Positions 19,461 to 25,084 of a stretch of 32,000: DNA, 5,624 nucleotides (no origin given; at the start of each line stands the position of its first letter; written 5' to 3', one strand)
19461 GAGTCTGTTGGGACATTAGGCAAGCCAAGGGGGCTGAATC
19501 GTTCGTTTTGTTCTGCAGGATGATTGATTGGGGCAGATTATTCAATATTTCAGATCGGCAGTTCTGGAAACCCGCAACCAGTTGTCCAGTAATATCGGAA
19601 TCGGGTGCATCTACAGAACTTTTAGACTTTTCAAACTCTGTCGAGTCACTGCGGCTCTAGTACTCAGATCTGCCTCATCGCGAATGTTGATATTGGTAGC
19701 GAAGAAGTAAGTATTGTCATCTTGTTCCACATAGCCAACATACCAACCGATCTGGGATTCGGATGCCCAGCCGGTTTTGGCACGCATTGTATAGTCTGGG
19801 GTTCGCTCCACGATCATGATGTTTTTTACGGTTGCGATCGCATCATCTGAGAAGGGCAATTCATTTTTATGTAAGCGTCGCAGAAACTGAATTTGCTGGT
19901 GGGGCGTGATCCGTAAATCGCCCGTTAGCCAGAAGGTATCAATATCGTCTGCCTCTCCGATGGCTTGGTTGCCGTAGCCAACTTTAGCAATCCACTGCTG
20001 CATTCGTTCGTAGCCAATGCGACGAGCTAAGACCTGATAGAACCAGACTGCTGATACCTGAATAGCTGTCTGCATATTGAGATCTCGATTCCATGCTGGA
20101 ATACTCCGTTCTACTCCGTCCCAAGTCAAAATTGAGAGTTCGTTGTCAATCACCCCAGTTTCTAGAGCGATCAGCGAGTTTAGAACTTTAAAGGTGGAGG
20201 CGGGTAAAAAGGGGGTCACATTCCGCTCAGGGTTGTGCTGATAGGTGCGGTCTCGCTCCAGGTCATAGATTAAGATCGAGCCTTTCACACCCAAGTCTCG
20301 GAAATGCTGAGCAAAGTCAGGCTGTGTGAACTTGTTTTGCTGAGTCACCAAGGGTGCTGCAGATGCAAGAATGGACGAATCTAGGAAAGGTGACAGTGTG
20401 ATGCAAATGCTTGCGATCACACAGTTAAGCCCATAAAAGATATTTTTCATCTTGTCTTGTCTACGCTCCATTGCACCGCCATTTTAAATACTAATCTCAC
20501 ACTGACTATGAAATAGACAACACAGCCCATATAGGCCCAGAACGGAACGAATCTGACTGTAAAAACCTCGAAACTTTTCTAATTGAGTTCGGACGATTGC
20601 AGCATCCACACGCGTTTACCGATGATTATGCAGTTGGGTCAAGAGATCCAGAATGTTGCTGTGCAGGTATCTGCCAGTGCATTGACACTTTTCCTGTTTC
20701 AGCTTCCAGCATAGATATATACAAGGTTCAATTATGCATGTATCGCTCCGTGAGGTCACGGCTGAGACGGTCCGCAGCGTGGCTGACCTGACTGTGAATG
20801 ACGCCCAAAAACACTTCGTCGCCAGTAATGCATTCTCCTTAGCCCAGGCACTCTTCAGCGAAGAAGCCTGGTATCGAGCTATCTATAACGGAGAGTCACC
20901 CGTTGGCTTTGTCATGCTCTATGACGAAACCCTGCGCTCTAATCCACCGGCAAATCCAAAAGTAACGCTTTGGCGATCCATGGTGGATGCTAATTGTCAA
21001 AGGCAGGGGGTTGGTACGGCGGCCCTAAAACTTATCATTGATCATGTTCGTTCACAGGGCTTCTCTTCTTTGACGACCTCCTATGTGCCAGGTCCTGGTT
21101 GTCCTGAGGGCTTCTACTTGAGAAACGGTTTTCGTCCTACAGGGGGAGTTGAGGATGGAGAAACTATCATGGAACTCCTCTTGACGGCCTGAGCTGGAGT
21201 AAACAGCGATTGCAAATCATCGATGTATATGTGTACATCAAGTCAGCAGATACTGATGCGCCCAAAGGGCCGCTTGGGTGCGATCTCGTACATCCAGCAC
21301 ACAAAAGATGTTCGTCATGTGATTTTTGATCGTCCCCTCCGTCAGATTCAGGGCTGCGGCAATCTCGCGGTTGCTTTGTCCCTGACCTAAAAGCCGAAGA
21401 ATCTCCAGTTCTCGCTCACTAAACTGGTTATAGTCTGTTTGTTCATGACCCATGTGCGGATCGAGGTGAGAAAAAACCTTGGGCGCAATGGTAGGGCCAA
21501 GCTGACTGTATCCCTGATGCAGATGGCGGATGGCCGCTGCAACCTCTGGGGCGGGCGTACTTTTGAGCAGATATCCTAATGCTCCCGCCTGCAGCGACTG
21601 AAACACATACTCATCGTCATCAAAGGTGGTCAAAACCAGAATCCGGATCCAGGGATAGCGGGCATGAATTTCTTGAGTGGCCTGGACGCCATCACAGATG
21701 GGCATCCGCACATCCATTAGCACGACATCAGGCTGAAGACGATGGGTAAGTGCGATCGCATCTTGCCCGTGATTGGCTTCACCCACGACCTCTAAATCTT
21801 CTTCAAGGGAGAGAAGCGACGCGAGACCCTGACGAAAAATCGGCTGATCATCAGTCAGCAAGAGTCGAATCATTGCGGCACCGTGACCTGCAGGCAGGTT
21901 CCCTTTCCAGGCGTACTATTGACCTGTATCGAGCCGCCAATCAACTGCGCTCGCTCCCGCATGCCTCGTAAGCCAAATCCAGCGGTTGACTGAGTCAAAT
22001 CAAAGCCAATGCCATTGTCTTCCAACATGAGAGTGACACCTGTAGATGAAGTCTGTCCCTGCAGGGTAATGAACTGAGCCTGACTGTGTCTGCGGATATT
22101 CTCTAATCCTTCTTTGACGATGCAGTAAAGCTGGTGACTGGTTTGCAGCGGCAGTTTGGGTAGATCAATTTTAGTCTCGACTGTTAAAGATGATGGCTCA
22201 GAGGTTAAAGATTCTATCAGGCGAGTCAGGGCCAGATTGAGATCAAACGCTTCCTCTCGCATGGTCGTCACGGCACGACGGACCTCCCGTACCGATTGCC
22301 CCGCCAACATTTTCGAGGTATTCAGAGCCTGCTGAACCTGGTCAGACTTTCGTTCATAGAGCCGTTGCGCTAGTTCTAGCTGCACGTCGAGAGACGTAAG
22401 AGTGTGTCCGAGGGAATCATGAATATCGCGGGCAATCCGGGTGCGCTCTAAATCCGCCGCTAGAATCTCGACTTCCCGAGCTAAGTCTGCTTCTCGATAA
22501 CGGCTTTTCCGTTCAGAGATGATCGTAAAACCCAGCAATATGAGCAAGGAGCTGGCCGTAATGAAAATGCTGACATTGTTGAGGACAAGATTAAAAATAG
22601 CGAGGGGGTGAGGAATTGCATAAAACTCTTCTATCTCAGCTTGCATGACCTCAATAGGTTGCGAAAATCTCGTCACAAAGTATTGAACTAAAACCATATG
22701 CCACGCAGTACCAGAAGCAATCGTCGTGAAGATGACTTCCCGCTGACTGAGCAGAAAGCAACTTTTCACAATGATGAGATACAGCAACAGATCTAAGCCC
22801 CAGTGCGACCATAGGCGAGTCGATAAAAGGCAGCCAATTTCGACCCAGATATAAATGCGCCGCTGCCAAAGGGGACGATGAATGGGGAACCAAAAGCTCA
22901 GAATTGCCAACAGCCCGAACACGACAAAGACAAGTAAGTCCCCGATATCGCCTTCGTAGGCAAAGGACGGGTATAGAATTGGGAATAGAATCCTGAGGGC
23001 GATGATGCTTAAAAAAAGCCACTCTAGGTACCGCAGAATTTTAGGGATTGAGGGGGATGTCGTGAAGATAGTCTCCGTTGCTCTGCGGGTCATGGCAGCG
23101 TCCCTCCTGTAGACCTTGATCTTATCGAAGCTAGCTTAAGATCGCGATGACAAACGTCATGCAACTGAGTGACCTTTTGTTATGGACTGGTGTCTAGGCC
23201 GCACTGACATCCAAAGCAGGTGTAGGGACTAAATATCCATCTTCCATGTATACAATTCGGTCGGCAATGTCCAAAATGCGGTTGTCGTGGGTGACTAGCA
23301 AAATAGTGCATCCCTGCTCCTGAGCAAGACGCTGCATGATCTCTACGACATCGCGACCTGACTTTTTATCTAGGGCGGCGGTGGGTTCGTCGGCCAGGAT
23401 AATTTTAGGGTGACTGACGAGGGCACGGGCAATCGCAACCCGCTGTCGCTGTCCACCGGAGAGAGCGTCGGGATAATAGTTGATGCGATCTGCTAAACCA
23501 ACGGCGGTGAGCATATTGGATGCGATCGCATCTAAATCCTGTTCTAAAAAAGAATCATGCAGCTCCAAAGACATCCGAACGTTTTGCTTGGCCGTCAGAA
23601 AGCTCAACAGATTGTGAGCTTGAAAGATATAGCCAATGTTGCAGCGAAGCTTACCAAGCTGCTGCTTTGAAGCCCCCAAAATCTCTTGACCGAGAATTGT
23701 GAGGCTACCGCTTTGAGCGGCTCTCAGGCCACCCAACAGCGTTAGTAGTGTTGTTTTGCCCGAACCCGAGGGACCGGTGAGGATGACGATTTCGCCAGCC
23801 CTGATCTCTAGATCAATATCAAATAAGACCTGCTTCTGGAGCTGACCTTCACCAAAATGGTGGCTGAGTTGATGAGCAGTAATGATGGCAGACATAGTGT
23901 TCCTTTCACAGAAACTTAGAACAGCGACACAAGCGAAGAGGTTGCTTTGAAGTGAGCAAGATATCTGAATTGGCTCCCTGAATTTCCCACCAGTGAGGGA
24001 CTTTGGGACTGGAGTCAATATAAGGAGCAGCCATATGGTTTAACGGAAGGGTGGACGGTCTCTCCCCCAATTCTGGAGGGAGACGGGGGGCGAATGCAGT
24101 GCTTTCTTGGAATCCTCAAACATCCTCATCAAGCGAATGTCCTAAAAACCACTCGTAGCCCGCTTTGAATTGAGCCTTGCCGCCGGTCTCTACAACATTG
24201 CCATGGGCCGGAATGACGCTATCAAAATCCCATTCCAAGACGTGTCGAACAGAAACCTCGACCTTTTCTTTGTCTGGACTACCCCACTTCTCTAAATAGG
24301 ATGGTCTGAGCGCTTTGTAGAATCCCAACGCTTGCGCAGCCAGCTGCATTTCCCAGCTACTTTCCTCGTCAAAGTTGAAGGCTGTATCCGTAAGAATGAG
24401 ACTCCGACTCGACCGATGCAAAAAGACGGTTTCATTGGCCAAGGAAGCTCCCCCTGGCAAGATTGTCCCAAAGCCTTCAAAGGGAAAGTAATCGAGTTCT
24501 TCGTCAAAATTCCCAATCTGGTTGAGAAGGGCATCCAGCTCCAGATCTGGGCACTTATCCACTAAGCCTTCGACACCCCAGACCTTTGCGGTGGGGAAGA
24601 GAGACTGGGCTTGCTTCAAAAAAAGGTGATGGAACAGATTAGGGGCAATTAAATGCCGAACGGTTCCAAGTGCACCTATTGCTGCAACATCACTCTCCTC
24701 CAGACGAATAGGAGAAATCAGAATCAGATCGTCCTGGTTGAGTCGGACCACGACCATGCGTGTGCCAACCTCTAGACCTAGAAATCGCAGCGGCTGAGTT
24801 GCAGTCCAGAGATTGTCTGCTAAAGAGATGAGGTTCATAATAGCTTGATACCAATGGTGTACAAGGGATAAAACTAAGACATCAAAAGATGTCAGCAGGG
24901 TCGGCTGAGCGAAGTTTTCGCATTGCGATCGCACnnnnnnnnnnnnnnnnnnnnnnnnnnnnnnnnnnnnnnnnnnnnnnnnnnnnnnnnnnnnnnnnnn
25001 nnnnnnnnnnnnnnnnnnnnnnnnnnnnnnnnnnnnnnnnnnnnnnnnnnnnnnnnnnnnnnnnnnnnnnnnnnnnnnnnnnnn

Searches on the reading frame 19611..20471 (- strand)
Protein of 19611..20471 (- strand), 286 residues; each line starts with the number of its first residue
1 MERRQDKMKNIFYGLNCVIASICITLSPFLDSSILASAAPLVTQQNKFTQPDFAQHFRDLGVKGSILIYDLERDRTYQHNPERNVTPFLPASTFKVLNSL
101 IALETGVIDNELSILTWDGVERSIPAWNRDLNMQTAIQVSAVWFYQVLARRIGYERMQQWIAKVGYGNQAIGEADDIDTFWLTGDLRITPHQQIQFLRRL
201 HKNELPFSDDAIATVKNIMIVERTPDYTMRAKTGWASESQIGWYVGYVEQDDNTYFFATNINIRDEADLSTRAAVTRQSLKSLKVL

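Call 13: search_protein_families(library=pfam, proteins=[window:19611-20471:-], max_evalue=0.001)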
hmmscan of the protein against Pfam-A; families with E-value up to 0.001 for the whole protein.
window:19611-20471:- (286 aa): 2 families
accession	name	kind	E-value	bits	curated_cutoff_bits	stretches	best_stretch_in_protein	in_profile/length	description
PF00905.27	Transpeptidase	-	3.1e-40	138.7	22.1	1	86-280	38-298/299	Penicillin binding protein transpeptidase domain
PF13354.11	Beta-lactamase2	-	1.2e-06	28.5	22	1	146-235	92-189/214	Beta-lactamase enzyme family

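Call 78: search_protein_families(library=ncbifam, proteins=[window:19611-20471:-], max_evalue=0.0001)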
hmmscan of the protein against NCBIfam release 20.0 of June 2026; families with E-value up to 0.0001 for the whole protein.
window:19611-20471:- (286 aa): 69 families (the best 25 are shown)
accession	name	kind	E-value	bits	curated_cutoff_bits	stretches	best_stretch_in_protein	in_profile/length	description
NF012161.0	bla_class_D_main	equivalog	2.7e-88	295.2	250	1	53-285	2-235/236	class D beta-lactamase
NF040804.1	blaOXA-1089_like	exception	3.2e-70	236.7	580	1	51-275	50-272/289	OXA-1089 family carbapenem-hydrolyzing class D beta-lactamase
NF040806.1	blaOXA-198_like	exception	3.5e-65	219.9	515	1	53-282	24-253/258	OXA-198 family carbapenem-hydrolyzing class D beta-lactamase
NF041812.1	class_D_Cupria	exception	8.2e-64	215.7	420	1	30-283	14-274/278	OXA-1206 family carbapenem-hydrolyzing class D beta-lactamase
NF033667.1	blaOXA-55_like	exception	2.8e-63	213.9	550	1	54-284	56-286/289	OXA-55 family carbapenem-hydrolyzing class D beta-lactamase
NF000430.2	blaOXA-62_like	exception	9.1e-63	212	560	1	41-285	41-285/286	OXA-62 family carbapenem-hydrolyzing class D beta-lactamase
NF040530.1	blaOXA-548_like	exception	3.8e-62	210.2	620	1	43-284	52-292/295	OXA-548 family class D beta-lactamase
NF040784.1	blaOXA-VL06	equivalog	2.1e-61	207.3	400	1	63-284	36-265/268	OXA-1090 family carbapenem-hydrolyzing class D beta-lactamase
NF000326.1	blaR1_generic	equivalog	2.5e-61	207.8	400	1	5-284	308-583/585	BlaR1 family beta-lactam sensor/signal transducer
NF000387.2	blaOXA-48_like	exception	2.5e-61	207.5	580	1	40-285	19-263/265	OXA-48 family class D beta-lactamase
NF000417.2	blaOXA-211_like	exception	1.8e-58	197.9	575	1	14-285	7-273/274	OXA-211 family carbapenem-hydrolyzing class D beta-lactamase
NF041187.1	blaRAD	exception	5.8e-58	196.6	570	1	49-285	24-256/258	RAD family carbapenem-hydrolyzing class D beta-lactamase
NF040803.1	blaOXA-1091_like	exception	5.3e-57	193.2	570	1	39-283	24-269/272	OXA-1091 family oxacillin-hydrolyzing class D beta-lactamase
NF000432.2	blaOXA-50_like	exception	6.5e-57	193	580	1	55-286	29-261/262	OXA-50 family oxacillin-hydrolyzing class D beta-lactamase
NF012098.1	blaBPU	exception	5.2e-56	189.7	525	1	63-262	43-238/262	BPU family class D beta-lactamase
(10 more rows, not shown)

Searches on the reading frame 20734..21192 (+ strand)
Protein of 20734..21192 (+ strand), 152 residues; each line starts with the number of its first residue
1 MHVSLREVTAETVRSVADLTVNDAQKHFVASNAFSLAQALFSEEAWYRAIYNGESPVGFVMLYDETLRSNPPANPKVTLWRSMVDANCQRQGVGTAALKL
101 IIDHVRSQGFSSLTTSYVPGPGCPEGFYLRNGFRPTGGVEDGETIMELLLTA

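Call 13: search_protein_families(library=pfam, proteins=[window:20734-21192:+], max_evalue=0.001)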
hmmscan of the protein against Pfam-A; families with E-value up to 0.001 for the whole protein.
window:20734-21192:+ (152 aa): 3 families
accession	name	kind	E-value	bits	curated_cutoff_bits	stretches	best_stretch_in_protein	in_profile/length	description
PF00583.31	Acetyltransf_1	-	1.4e-09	38.7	20.7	1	42-113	31-96/116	Acetyltransferase (GNAT) family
PF13508.13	Acetyltransf_7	-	2.9e-06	28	27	1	50-134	8-83/84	Acetyltransferase (GNAT) domain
PF13673.13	Acetyltransf_10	-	0.00024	21.5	23.6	1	35-137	21-111/128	Acetyltransferase (GNAT) domain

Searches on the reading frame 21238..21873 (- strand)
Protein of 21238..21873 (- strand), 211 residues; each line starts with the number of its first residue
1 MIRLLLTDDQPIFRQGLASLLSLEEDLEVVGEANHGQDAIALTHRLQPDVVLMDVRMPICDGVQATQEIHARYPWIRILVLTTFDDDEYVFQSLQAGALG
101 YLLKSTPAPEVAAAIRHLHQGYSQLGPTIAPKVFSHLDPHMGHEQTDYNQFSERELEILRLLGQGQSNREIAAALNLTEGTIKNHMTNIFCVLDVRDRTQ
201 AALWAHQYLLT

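Call 13: search_protein_families(library=pfam, proteins=[window:21238-21873:-], max_evalue=0.001)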
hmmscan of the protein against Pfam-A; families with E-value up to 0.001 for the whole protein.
window:21238-21873:- (211 aa): 7 families
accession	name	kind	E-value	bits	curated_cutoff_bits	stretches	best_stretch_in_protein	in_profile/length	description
PF00072.30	Response_reg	-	3.6e-26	92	30.2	1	5-115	2-110/111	Response regulator receiver domain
PF00196.25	GerE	-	3.1e-17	62.4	23.5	1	150-205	2-57/57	Bacterial regulatory proteins, luxR family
PF13936.12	HTH_38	-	0.00011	22.3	27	1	151-185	7-40/44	Helix-turn-helix domain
PF08281.18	Sigma70_r4_2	-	0.00012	22.1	25.7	1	153-187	13-48/54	Sigma-70, region 4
PF13384.12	HTH_23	-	0.00041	20.5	24.6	0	153-183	5-35/50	Homeodomain-like domain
PF13412.12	HTH_24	-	0.00052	20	21.9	1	153-186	3-38/48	Winged helix-turn-helix DNA-binding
PF14493.12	HTH_40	-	0.00083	20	27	0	159-189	6-36/89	Helix-turn-helix domain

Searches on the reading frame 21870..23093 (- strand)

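Call 14: search_protein_families(library=pfam, proteins=[window:21870-23093:-], max_evalue=0.001)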
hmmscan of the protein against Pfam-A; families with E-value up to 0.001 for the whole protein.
window:21870-23093:- (407 aa): 2 families
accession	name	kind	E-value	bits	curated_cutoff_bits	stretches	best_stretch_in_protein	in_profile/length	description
PF07730.19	HisKA_3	-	2e-19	70.3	24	1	216-281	1-66/68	Histidine kinase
PF02518.31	HATPase_c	-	6.8e-10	39.8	26.4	1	320-406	4-108/111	Histidine kinase-, DNA gyrase B-, and HSP90-like ATPase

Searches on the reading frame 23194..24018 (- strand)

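Call 14: search_protein_families(library=pfam, proteins=[window:23194-24018:-], max_evalue=0.001)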
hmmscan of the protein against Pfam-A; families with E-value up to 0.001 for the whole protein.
window:23194-24018:- (274 aa): 7 families
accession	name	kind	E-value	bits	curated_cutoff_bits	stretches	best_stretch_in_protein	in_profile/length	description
PF00005.33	ABC_tran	-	5.9e-34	118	25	1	67-214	3-137/137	ABC transporter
PF02463.25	SMC_N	-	1.7e-07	31.3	40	1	76-258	25-211/220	RecF/RecN/SMC N terminal domain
PF13304.12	AAA_21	-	2.5e-07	31.5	27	0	77-106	1-33/304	AAA domain, putative AbiEii toxin, Type IV TA system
PF13481.12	AAA_25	-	1.3e-06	28.6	27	0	72-95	30-53/195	AAA domain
PF13555.12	AAA_29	-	0.00045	20.4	27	1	70-92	17-39/61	P-loop containing region of AAA domain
PF13191.12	AAA_16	-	0.0007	20.6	32.6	0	72-96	19-45/167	AAA ATPase domain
PF13401.12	AAA_22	-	0.00093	20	27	0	76-216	6-96/130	AAA domain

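Call 28: search_protein_families(library=ncbifam, proteins=[window:23194-24018:-], max_evalue=0.00001)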
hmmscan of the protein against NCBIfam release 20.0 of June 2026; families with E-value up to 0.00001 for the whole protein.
window:23194-24018:- (274 aa): 189 families (the best 25 are shown)
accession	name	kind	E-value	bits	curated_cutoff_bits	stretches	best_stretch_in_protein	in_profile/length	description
TIGR02982.1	heterocyst_DevA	subfamily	4.3e-108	360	295.8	1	46-263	2-219/220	ABC exporter ATP-binding subunit, DevA family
TIGR02211.1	LolD_lipo_ex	equivalog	6.4e-63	212.2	307.75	1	45-264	1-220/221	lipoprotein-releasing ABC transporter ATP-binding protein LolD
NF007826.0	PRK10535.1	equivalog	3.7e-57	194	966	1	42-267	1-225/648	macrolide ABC transporter ATP-binding protein/permease MacB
TIGR02673.1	FtsE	equivalog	2e-54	184.5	264.85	1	46-261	2-213/214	cell division ATP-binding protein FtsE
NF008639.0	PRK11629.1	equivalog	5.9e-54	182.9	360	1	45-264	6-225/234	lipoprotein-releasing ABC transporter ATP-binding protein LolD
TIGR02315.1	ABC_phnC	equivalog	7.5e-52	176.2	266.1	1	46-264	2-225/243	phosphonate ABC transporter ATP-binding protein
NF038007.1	ABC_ATP_DarD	equivalog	2.9e-51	174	375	1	57-263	13-218/218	darobactin export ABC transporter ATP-binding protein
NF007027.0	PRK09493.1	equivalog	5.2e-51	173.3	379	1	46-263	2-214/240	glutamine ABC transporter ATP-binding protein GlnQ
TIGR03608.1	L_ocin_972_ABC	subfamily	2.6e-50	170.8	254.85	1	61-257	10-205/206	putative bacteriocin export ABC transporter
TIGR03265.1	PhnT2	equivalog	8.6e-48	163.3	457.7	1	46-263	5-213/353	putative 2-aminoethylphosphonate ABC transporter ATP-binding protein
NF007879.0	PRK10584.1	equivalog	8.7e-48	163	336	1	44-263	5-224/228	putative ABC transporter ATP-binding protein YbbA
NF008338.0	PRK11124.1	equivalog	5.4e-47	160.3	369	1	61-265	14-221/242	arginine ABC transporter ATP-binding protein ArtP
TIGR00968.1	3a0106s01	subfamily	7.7e-47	159.8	342.75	1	49-263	4-209/237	sulfate ABC transporter ATP-binding protein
NF008428.0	PRK11264.1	equivalog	6.2e-46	156.6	406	1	47-264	5-223/250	L-cystine ABC transporter ATP-binding protein TcyN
TIGR02314.1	ABC_MetN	equivalog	2.7e-45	154.9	499.7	1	46-264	2-220/343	methionine ABC transporter ATP-binding protein MetN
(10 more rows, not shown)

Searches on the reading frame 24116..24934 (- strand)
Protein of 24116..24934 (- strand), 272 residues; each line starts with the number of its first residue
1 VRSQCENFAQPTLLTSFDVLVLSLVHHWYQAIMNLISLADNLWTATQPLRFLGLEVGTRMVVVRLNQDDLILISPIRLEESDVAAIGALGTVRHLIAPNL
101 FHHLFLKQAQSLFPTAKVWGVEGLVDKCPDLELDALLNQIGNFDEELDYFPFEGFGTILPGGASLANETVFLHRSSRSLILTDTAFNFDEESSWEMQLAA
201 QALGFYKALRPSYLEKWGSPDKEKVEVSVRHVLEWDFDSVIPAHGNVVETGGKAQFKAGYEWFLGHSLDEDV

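Call 14: search_protein_families(library=pfam, proteins=[window:24116-24934:-], max_evalue=0.001)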
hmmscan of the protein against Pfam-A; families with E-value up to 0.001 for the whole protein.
window:24116-24934:- (272 aa): 1 family
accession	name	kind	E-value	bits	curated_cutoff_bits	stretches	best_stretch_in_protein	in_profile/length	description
PF14234.11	DUF4336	-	6.7e-17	62.1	28.5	1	40-204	2-181/321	Domain of unknown function (DUF4336)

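Call 78: search_protein_families(library=ncbifam, proteins=[window:24116-24934:-], max_evalue=0.0001)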
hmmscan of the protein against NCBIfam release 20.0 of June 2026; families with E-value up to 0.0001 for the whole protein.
window:24116-24934:- (272 aa): 0 families
